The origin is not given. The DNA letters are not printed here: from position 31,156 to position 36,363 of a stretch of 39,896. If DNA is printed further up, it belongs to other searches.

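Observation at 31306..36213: Single 1635-aa protein fusing a Hanks kinase, a STAND NTPase, TPRs, a GAF domain and a complete sigma54 enhancer-binding module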

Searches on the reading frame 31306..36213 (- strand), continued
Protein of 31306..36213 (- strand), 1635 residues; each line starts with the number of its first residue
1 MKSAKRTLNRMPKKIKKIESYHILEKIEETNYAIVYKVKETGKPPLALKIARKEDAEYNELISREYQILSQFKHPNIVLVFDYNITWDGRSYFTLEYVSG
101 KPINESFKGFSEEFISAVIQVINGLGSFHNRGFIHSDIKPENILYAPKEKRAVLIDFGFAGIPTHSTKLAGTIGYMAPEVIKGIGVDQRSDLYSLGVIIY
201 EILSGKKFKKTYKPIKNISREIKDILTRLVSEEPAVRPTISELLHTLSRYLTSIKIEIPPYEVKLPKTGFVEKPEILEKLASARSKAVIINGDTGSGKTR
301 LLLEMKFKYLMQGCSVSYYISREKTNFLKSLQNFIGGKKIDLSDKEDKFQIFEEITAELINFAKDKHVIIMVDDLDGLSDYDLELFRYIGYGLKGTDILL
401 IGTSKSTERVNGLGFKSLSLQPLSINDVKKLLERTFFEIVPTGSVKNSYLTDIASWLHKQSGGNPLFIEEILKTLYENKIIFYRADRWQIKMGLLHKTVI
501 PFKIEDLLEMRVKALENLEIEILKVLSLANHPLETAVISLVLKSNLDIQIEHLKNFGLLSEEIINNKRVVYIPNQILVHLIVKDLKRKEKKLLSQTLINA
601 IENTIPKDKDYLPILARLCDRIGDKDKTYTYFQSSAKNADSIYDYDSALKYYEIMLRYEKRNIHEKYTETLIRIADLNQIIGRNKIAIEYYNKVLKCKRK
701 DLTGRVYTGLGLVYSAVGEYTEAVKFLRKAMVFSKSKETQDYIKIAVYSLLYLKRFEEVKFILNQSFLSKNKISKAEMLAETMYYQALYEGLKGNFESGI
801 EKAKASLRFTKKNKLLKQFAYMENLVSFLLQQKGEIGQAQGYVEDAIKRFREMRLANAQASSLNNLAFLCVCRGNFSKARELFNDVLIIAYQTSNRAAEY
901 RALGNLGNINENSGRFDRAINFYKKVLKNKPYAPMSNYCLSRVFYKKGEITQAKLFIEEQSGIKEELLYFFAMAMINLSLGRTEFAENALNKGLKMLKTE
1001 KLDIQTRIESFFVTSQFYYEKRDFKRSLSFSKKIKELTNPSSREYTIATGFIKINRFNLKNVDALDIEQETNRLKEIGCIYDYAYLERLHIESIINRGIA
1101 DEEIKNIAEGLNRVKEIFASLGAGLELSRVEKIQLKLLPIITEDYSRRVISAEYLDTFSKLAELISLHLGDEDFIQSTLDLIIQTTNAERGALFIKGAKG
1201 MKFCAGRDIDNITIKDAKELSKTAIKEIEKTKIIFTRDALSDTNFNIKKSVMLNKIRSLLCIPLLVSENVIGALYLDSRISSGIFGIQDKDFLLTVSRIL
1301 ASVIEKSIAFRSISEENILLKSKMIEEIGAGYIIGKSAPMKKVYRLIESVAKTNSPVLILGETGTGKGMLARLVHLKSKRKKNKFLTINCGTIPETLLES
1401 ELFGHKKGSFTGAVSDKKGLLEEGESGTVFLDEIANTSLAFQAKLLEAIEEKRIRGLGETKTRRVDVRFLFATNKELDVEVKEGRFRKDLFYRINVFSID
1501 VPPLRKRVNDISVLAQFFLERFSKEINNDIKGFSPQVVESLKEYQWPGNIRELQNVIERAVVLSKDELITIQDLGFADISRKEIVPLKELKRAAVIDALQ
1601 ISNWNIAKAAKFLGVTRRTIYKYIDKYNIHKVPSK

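Call 26: find_encoding_contigs(protein=P0076, flank=8000, max_places=1)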
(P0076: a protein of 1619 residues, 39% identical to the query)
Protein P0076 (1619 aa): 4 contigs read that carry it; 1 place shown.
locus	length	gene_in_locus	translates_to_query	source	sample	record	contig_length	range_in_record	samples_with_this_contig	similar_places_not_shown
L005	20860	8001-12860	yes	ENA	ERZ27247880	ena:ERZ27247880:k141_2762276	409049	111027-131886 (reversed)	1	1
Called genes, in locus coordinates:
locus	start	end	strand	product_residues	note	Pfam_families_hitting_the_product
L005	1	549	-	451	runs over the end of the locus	PF00989:PAS, PF08448:PAS_4, PF13426:PAS_9, PF08447:PAS_3 (weak), PF00989:PAS, PF08448:PAS_4, PF13426:PAS_9, PF00990:GGDEF, +3 more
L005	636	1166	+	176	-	PF00227:Proteasome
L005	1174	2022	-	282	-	PF04542:Sigma70_r2, PF04545:Sigma70_r4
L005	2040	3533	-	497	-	PF00089:Trypsin, PF13365:Trypsin_2, PF00595:PDZ, PF13180:PDZ_2, PF17820:PDZ_6, PF00595:PDZ (weak), PF13180:PDZ_2, PF17820:PDZ_6, +1 more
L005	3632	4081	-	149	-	PF00011:HSP20, PF17886:ArsA_HSP20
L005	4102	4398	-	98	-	-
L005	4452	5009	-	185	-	PF01765:RRF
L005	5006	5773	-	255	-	PF00696:AA_kinase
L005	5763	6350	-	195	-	PF00889:EF_TS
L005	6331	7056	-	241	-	PF00318:Ribosomal_S2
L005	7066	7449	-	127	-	PF00380:Ribosomal_S9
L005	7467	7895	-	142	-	PF00572:Ribosomal_L13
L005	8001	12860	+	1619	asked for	PF00069:Pkinase, PF07714:PK_Tyr_Ser-Thr, PF01590:GAF, PF13185:GAF_2 (weak), PF00158:Sigma54_activat, PF07728:AAA_5 (weak), PF14532:Sigma54_activ_2, PF25601:AAA_lid_14, +12 more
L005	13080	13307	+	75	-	-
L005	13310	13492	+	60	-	-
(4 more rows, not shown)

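Call 27: find_encoding_contigs(protein=P0099, flank=8000, max_places=1)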
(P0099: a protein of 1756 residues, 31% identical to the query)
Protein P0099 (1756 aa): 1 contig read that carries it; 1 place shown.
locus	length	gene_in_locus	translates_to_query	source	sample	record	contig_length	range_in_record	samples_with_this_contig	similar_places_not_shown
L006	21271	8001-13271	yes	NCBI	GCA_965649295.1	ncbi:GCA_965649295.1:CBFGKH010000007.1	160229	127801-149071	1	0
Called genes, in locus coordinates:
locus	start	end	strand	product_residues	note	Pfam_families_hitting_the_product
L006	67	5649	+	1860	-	PF08126:Propeptide_C25 (weak), PF01364:Peptidase_C25, PF24156:DUF7407 (faint), PF14742:GDE_N_bis (faint), PF07705:CARDB (weak), PF01344:Kelch_1 (faint), PF18962:Por_Secre_tail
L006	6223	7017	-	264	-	PF00795:CN_hydrolase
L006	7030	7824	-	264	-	PF02588:YitT_membrane, PF19700:DUF6198 (weak), PF10035:DUF2179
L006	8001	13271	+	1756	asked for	PF00069:Pkinase, PF07714:PK_Tyr_Ser-Thr, PF13191:AAA_16, PF13401:AAA_22, PF13424:TPR_12, PF17874:TPR_MalT, PF13424:TPR_12, PF01590:GAF, +17 more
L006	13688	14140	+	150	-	PF01668:SmpB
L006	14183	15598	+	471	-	PF01520:Amidase_3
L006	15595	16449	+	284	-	PF01177:Asp_Glu_race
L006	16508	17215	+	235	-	PF01138:RNase_PH, PF03725:RNase_PH_C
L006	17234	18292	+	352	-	PF01479:S4, PF00849:PseudoU_synth_2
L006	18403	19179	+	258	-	PF11306:DUF3108 (weak)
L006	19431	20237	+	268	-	PF00142:Fer4_NifH (weak), PF01656:CbiA, PF02374:ArsA_ATPase (faint), PF06564:CBP_BcsQ, PF09140:MipZ, PF10609:ParA (weak), PF13614:AAA_31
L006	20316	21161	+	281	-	PF02195:ParB_N, PF17762:HTH_ParB, PF23552:ParB_C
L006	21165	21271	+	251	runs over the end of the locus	PF01551:Peptidase_M23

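Call 28: find_encoding_contigs(protein=P0120, flank=8000, max_places=1)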
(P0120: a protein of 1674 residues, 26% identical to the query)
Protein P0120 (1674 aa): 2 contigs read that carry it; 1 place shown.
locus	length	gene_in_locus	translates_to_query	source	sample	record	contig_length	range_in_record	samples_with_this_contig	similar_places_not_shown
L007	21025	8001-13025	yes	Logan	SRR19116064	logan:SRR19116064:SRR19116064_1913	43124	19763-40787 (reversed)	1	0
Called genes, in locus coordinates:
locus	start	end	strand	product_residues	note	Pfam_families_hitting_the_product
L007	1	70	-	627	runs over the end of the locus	PF01590:GAF, PF13185:GAF_2, PF13492:GAF_3, PF08448:PAS_4, PF00512:HisKA, PF02518:HATPase_c, PF14501:HATPase_c_5 (weak)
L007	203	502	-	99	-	-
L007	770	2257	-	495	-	PF00239:Resolvase, PF07508:Recombinase, PF13408:Zn_ribbon_recom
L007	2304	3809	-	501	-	PF12161:HsdM_N, PF02384:N6_Mtase, PF01170:UPF0020 (weak), PF07669:Eco57I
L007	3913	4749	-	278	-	PF08843:AbiEii (weak), PF12281:NTP_transf_8 (weak)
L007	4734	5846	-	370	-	-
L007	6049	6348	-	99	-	PF01420:Methylase_S (weak)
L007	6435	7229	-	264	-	PF06114:Peptidase_M78 (weak)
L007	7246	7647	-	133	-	PF13560:HTH_31, PF12844:HTH_19 (weak), PF01381:HTH_3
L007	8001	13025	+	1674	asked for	PF00069:Pkinase, PF07714:PK_Tyr_Ser-Thr, PF13191:AAA_16, PF13424:TPR_12, PF13424:TPR_12, PF17874:TPR_MalT, PF13424:TPR_12, PF17874:TPR_MalT, +26 more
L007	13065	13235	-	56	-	-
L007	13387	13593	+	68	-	-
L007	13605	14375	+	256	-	PF00158:Sigma54_activat, PF14532:Sigma54_activ_2 (weak), PF25601:AAA_lid_14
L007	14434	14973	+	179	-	PF08279:HTH_11 (weak), PF13280:WYL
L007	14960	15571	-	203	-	-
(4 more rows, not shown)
